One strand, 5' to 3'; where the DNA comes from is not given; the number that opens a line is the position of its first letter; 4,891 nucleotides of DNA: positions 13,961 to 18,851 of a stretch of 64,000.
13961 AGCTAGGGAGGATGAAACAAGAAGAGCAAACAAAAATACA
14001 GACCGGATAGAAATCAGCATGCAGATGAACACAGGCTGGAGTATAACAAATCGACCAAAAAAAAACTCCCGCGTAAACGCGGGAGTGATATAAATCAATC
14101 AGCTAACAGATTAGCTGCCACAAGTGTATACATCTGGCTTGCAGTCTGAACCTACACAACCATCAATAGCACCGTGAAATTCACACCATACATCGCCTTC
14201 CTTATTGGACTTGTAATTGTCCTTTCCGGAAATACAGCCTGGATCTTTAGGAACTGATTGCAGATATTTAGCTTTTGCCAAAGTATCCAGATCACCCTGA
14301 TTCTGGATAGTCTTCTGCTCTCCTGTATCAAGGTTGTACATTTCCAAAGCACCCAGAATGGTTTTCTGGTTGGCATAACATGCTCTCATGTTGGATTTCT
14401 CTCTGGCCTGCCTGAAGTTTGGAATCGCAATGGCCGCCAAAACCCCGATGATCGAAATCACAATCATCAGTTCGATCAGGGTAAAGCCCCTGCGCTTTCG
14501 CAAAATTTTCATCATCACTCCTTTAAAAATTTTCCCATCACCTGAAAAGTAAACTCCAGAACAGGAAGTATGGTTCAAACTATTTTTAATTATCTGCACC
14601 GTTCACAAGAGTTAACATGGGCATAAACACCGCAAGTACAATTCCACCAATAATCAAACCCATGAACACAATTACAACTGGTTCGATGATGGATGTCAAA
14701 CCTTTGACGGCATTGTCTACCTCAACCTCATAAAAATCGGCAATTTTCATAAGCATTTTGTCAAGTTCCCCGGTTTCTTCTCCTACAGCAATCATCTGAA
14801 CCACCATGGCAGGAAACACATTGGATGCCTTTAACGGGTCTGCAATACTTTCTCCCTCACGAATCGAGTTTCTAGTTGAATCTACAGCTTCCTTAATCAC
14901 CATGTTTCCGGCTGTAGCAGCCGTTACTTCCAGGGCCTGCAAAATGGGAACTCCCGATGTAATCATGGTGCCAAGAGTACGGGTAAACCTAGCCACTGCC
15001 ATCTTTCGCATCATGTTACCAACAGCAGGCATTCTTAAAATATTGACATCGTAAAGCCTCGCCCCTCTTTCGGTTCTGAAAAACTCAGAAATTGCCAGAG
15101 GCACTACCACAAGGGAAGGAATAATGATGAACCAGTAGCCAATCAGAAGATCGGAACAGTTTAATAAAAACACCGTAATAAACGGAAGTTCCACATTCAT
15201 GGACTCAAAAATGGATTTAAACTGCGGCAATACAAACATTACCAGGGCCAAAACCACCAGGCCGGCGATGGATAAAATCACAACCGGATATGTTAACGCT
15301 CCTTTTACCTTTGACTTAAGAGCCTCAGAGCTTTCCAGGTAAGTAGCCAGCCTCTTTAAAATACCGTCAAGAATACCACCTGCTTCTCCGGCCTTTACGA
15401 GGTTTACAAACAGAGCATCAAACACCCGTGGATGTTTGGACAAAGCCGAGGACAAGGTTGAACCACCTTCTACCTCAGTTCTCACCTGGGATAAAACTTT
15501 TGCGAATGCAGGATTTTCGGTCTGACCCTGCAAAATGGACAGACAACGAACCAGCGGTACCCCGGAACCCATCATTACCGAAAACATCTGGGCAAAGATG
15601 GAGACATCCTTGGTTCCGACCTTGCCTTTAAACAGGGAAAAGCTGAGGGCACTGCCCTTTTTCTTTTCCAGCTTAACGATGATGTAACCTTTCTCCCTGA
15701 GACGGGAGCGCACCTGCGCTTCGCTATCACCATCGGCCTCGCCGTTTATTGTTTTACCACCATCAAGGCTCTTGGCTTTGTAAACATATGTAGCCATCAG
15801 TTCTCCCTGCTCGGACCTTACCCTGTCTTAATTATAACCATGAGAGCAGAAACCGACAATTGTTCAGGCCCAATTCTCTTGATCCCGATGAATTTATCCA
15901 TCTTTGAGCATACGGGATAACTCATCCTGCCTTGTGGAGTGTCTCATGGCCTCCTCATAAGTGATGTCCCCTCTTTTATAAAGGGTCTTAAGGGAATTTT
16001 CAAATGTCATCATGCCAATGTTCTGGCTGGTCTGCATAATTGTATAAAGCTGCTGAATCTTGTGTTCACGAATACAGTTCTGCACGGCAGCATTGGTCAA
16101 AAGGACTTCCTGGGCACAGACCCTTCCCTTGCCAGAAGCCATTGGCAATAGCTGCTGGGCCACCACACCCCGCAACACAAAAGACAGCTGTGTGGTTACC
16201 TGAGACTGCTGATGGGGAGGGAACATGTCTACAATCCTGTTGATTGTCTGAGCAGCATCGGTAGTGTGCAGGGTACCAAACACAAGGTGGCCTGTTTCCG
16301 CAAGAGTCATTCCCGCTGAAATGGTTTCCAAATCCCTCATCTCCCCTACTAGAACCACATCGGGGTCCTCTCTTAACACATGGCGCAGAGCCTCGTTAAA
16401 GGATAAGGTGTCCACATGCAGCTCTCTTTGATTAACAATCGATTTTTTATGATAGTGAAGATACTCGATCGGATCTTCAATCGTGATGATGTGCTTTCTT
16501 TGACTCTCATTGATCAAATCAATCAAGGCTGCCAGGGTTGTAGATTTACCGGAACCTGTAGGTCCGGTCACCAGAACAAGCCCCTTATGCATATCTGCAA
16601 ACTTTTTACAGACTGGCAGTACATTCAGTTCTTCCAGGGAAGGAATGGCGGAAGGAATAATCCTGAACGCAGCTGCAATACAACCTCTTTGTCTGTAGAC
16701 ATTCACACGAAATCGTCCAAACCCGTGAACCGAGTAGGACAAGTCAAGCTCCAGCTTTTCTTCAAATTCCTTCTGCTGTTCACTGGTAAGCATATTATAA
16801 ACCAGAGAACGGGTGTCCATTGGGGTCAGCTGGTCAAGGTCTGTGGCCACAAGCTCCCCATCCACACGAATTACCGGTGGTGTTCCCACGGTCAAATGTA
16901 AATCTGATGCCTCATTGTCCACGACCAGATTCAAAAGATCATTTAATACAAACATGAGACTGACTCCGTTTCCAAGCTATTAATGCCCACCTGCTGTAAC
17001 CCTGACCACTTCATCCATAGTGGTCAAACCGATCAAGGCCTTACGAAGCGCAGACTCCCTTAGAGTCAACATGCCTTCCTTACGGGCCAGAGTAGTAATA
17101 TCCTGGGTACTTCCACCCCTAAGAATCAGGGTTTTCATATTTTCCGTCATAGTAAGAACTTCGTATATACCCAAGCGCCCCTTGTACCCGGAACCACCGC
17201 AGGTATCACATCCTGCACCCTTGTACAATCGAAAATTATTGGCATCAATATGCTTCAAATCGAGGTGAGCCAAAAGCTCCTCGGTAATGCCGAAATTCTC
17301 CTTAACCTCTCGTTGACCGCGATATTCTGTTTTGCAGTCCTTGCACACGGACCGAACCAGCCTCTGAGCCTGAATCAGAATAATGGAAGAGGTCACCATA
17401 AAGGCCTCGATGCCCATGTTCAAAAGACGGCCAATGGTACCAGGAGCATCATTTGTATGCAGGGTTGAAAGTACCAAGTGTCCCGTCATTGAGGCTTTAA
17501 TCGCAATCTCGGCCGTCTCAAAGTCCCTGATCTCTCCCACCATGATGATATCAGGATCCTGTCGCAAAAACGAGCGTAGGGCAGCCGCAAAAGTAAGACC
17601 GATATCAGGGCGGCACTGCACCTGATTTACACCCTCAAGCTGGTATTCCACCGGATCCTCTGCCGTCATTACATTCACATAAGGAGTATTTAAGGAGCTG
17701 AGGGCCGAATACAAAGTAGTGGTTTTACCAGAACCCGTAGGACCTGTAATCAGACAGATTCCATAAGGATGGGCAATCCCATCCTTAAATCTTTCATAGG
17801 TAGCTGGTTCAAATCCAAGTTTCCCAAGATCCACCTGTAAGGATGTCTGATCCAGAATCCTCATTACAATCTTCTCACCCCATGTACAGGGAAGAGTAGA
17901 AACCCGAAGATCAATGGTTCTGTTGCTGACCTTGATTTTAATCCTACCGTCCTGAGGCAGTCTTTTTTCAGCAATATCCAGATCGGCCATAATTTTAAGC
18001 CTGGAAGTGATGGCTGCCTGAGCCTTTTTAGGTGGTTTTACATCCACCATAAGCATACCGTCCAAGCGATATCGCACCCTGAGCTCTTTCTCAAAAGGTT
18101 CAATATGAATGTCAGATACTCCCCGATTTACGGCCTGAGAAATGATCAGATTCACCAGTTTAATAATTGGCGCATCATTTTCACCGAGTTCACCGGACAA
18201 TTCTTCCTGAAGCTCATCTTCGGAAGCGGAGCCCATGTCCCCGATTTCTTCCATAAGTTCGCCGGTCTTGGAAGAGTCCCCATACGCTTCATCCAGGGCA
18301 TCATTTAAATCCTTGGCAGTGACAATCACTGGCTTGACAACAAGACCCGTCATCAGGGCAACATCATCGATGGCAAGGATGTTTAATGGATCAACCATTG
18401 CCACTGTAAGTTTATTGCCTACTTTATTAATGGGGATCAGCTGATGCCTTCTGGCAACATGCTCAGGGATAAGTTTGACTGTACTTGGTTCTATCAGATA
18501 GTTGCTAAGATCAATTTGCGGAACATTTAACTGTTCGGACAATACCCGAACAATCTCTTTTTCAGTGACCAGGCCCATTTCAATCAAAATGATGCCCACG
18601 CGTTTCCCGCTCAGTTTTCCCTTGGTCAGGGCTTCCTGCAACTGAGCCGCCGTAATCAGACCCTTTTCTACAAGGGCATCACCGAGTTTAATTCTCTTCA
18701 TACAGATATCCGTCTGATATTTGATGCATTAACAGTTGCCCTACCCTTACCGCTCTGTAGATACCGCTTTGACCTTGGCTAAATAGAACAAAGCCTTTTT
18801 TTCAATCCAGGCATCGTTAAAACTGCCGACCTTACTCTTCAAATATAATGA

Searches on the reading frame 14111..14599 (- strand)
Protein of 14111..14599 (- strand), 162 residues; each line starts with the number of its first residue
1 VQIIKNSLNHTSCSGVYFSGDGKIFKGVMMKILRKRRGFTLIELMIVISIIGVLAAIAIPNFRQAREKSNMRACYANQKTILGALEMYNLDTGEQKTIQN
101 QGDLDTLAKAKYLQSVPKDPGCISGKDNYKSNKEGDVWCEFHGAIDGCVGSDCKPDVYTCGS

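Call 7: search_protein_families(library=pfam, proteins=[window:14111-14599:-], max_evalue=0.001)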
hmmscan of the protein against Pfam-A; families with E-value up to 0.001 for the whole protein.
window:14111-14599:- (162 aa): 2 families
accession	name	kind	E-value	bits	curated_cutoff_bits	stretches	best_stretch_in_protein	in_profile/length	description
PF07963.17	N_methyl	-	2.9e-10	39.7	21.2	1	34-59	2-27/27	Prokaryotic N-terminal methylation motif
PF12454.13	Ecm33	-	0.00096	19.7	23.2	0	93-108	25-40/40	GPI-anchored cell wall organization protein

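Call 25: search_protein_families(library=ncbifam, proteins=[window:14111-14515:-], max_evalue=0.01)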
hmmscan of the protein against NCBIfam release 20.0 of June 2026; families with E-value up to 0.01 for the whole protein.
window:14111-14515:- (134 aa): 9 families
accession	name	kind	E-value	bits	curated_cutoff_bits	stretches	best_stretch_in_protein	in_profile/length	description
TIGR01710.1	typeII_sec_gspG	equivalog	1.1e-14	54.6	88.85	1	9-82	1-72/134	type II secretion system major pseudopilin GspG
NF041775.1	typeIV_PilA_Myxo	equivalog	4.4e-14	53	400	1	7-60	9-69/214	type IV pilin protein PilA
NF040999.1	pilin_ComGC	equivalog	4.7e-14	52.4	75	1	9-75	2-68/84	competence type IV pilus major pilin ComGC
NF007862.0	PRK10574.1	equivalog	7.4e-12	45.6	138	1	6-96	2-93/145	prepilin peptidase-dependent pilin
TIGR02532.1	IV_pilin_GFxxxE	domain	6.2e-10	38.5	16.3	1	8-31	1-24/24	prepilin-type N-terminal cleavage/methylation domain-containing protein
TIGR01708.2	typeII_sec_gspH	equivalog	3.6e-09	36.8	80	1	9-45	2-38/169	type II secretion system minor pseudopilin GspH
NF041013.1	T4P_ComGE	equivalog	2.6e-06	27.5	49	1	7-63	2-59/83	competence type IV pilus minor pilin ComGE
NF007800.0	PRK10506.1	equivalog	7.5e-06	25.9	158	1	3-51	3-51/163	prepilin peptidase-dependent protein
TIGR02596.1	TIGR02596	subfamily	5.4e-05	23.4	70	1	11-39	1-29/196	Verru_Chthon cassette protein D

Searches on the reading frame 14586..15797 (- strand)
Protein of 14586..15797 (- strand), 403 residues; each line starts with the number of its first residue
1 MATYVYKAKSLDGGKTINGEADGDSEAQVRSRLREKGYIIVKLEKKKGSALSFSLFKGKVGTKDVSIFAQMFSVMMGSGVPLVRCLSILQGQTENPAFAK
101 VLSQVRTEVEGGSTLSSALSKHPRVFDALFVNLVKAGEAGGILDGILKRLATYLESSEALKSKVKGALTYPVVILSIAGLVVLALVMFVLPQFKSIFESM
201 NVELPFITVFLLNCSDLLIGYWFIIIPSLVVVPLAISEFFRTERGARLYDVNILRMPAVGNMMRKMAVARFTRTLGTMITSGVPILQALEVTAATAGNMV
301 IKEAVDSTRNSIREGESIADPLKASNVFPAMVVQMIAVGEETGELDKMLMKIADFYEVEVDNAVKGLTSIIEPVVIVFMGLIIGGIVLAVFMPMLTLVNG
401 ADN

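Call 7: search_protein_families(library=pfam, proteins=[window:14586-15797:-], max_evalue=0.001)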
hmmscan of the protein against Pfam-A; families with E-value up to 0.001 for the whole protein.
window:14586-15797:- (403 aa): 1 family
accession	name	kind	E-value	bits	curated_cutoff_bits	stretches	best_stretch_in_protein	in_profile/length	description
PF00482.28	T2SSF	-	1.2e-65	219.6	25.2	2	271-393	1-125/125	Type II secretion system (T2SS), protein F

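Call 25: search_protein_families(library=ncbifam, proteins=[window:14586-15797:-], max_evalue=0.01)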
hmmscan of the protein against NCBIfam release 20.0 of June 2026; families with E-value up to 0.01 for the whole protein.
window:14586-15797:- (403 aa): 6 families
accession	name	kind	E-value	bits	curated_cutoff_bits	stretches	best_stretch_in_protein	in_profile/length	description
NF052606.1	T4PiliAsmPilCMyx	equivalog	1.5e-131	439.1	700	1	2-399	20-416/419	type IV pilus assembly protein PilC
NF052607.1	T4PiliAsmPilCThrm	equivalog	3.2e-123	411.8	700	1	1-399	1-402/406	type IV pilus assembly protein PilC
TIGR02120.1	GspF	equivalog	2.4e-121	405.8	424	1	5-399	2-399/401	type II secretion system inner membrane protein GspF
NF047826.1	T3SSXpsF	equivalog_domain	2.4e-89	299.9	650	1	1-399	1-402/405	type II secretion system protein XpsF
NF007861.0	PRK10573.1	equivalog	1.2e-78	264.9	401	1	5-398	6-395/401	protein transport protein HofC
NF041012.2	T4P_ComGB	equivalog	1.6e-44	152.6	240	1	67-398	5-331/332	competence type IV pilus assembly protein ComGB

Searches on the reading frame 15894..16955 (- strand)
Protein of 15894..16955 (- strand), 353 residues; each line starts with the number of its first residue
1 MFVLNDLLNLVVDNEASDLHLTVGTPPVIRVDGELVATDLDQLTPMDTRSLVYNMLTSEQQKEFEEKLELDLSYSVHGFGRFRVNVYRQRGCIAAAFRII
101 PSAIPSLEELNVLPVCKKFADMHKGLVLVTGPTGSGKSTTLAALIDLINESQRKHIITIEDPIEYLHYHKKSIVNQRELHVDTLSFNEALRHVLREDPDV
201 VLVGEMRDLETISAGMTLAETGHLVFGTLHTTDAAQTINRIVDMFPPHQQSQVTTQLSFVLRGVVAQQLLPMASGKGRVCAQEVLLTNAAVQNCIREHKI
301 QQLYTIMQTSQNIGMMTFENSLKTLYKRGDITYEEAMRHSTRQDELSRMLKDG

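Call 7: search_protein_families(library=pfam, proteins=[window:15894-16955:-], max_evalue=0.001)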
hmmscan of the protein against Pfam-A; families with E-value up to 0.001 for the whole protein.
window:15894-16955:- (353 aa): 9 families
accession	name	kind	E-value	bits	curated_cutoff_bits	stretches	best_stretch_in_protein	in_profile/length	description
PF00437.27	T2SSE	-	9.3e-46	156.6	24.9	1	6-296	14-307/370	Type II/IV secretion system protein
PF13604.12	AAA_30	-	2.4e-06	27.9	27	0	116-152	10-46/191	AAA domain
PF13401.12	AAA_22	-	1.7e-05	25.6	27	1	122-162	3-42/130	AAA domain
PF13555.12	AAA_29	-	3.8e-05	23.8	27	1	122-150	19-48/61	P-loop containing region of AAA domain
PF13191.12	AAA_16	-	5.9e-05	24.1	32.6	1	124-195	24-84/167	AAA ATPase domain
PF01935.23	DUF87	-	7.6e-05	23.3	23.2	1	127-189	26-97/220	Helicase HerA, central domain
PF13476.12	AAA_23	-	0.00027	22.1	27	1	122-144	17-39/201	AAA domain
PF25199.1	nSTAND_NTPase5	-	0.00034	20.9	34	1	124-169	41-86/145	Novel STAND NTPase 5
PF06414.18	Zeta_toxin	-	0.00047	20.1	22.3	0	121-181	13-72/199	Zeta toxin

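Call 25: search_protein_families(library=ncbifam, proteins=[window:15894-16955:-], max_evalue=0.01)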
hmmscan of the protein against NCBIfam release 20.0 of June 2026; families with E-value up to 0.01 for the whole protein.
window:15894-16955:- (353 aa): 25 families
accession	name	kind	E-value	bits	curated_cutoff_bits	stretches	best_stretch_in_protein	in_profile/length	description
TIGR01420.1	pilT_fam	subfamily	4.9e-147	489.6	319.1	1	4-345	2-343/343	PilT/PilU family type 4a pilus ATPase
TIGR02525.1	plasmid_TraJ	equivalog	6.5e-45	153.7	368.3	1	85-335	110-362/372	plasmid transfer ATPase TraJ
TIGR02533.1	type_II_gspE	equivalog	4.1e-41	141.2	630.25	1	119-245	238-360/486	type II secretion system ATPase GspE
TIGR02538.1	type_IV_pilB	equivalog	9.3e-39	133.5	675.65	1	124-245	316-433/564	type IV-A pilus assembly ATPase PilB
TIGR02524.1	dot_icm_DotB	equivalog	9.3e-37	127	463.3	1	4-305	6-319/358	Dot/Icm type IV secretion system ATPase DotB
NF041000.1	ATPase_ComGA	equivalog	4.6e-36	124.2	300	1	115-271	119-266/267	competence type IV pilus ATPase ComGA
NF007755.0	PRK10436.1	equivalog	5.9e-34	117.5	617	1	83-247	172-338/465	type II secretion system protein GspE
NF053534.1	T4PilAsmATPsTfpB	equivalog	1.6e-33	116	850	1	118-307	330-506/584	type IV pilus assembly ATPase TfpB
NF058587.1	archaellum_moto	equivalog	3.1e-14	52.6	550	1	127-242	278-394/527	archaellum flagellar ATPase motor FlaI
TIGR02788.1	VirB11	equivalog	6.2e-14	51.7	249.95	1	123-250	143-271/308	P-type DNA transfer ATPase VirB11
TIGR02782.1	TrbB_P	equivalog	1.9e-13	50.4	304.55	1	126-251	138-262/303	P-type conjugative transfer ATPase TrbB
TIGR03819.1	heli_sec_ATPase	hypoth_equivalog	3.5e-13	49.5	373.15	1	126-241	180-297/340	TadA family conjugal transfer-associated ATPase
NF053672.1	bindosome_BasE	exception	1.2e-11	44.1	1000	1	125-259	271-406/512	bindosome assembly system ATPase subunit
NF010425.0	PRK13851.1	equivalog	1.2e-10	40.9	461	1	124-244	162-283/344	type IV secretion system protein VirB11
NF010469.0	PRK13894.1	subfamily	1.7e-10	40.8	508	1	123-251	149-274/320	conjugal transfer ATPase TrbB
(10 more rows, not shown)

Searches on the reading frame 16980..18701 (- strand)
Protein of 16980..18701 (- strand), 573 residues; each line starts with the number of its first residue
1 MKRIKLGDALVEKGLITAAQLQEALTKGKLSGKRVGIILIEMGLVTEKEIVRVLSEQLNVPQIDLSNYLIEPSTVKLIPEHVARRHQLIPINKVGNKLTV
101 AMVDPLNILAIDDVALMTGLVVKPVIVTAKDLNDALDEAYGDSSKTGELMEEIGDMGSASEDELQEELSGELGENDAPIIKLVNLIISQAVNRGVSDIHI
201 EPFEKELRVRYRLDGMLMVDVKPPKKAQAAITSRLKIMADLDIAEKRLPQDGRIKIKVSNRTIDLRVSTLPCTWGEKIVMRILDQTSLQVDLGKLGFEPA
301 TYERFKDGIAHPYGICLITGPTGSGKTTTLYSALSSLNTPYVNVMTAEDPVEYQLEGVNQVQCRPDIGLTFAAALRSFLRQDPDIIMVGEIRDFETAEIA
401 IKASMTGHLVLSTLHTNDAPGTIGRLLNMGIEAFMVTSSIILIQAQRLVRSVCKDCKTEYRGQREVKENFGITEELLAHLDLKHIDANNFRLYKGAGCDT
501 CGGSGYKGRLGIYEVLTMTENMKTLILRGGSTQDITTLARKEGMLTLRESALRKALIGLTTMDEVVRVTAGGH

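Call 7: search_protein_families(library=pfam, proteins=[window:16980-18701:-], max_evalue=0.001)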
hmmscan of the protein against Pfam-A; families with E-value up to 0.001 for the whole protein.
window:16980-18701:- (573 aa): 3 families
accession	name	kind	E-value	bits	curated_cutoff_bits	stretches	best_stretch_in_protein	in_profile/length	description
PF00437.27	T2SSE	-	1.6e-142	475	24.9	1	174-567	3-370/370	Type II/IV secretion system protein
PF05157.20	MshEN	-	2.6e-21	75.8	23.1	1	58-143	1-87/90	MshEN domain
PF25199.1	nSTAND_NTPase5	-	0.00089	19.5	34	0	312-350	40-79/145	Novel STAND NTPase 5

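Call 25: search_protein_families(library=ncbifam, proteins=[window:16980-18701:-], max_evalue=0.01)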
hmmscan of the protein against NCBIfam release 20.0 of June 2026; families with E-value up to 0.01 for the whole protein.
window:16980-18701:- (573 aa): 23 families
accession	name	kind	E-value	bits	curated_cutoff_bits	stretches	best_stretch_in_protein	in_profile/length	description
TIGR02538.1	type_IV_pilB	equivalog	2.3e-216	719.8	675.65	1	5-569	1-562/564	type IV-A pilus assembly ATPase PilB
TIGR02533.1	type_II_gspE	equivalog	2.9e-186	619.9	630.25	1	76-569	2-486/486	type II secretion system ATPase GspE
NF053534.1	T4PilAsmATPsTfpB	equivalog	1.4e-138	462.8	850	1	46-569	64-582/584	type IV pilus assembly ATPase TfpB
NF007755.0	PRK10436.1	equivalog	5.5e-138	460.5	617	1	81-569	12-459/465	type II secretion system protein GspE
NF041000.1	ATPase_ComGA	equivalog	1.5e-74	250.4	300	1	186-450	3-266/267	competence type IV pilus ATPase ComGA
TIGR01420.1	pilT_fam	subfamily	1.8e-48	165.5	319.1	1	185-430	4-243/343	PilT/PilU family type 4a pilus ATPase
TIGR02525.1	plasmid_TraJ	equivalog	4.3e-26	91.8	368.3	1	278-480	120-322/372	plasmid transfer ATPase TraJ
TIGR02524.1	dot_icm_DotB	equivalog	1.6e-19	70.4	463.3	1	307-449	128-285/358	Dot/Icm type IV secretion system ATPase DotB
NF053729.1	c-di-GMP_motif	domain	2.7e-18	65.5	38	1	5-57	1-53/53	cyclic di-GMP-binding domain-containing protein, MshE-related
NF008411.1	PRK11234.1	equivalog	3.5e-16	58.7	1170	1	4-144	482-621/723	cyclic di-3',5'-guanylate-activated glycosyltransferase NfrB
NF058587.1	archaellum_moto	equivalog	7.1e-16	58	550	1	317-445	279-415/527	archaellum flagellar ATPase motor FlaI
TIGR02782.1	TrbB_P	equivalog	1.7e-15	57.1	304.55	1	317-454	140-280/303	P-type conjugative transfer ATPase TrbB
NF012033.0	PRK15489.1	equivalog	3.2e-13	48.7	537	1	2-142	489-629/703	glycosyl transferase family protein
NF010469.0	PRK13894.1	subfamily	3.1e-12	46.5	508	1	316-428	152-266/320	conjugal transfer ATPase TrbB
NF010407.0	PRK13833.1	subfamily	7.2e-12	45.4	499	1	317-457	148-290/323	conjugal transfer protein TrbB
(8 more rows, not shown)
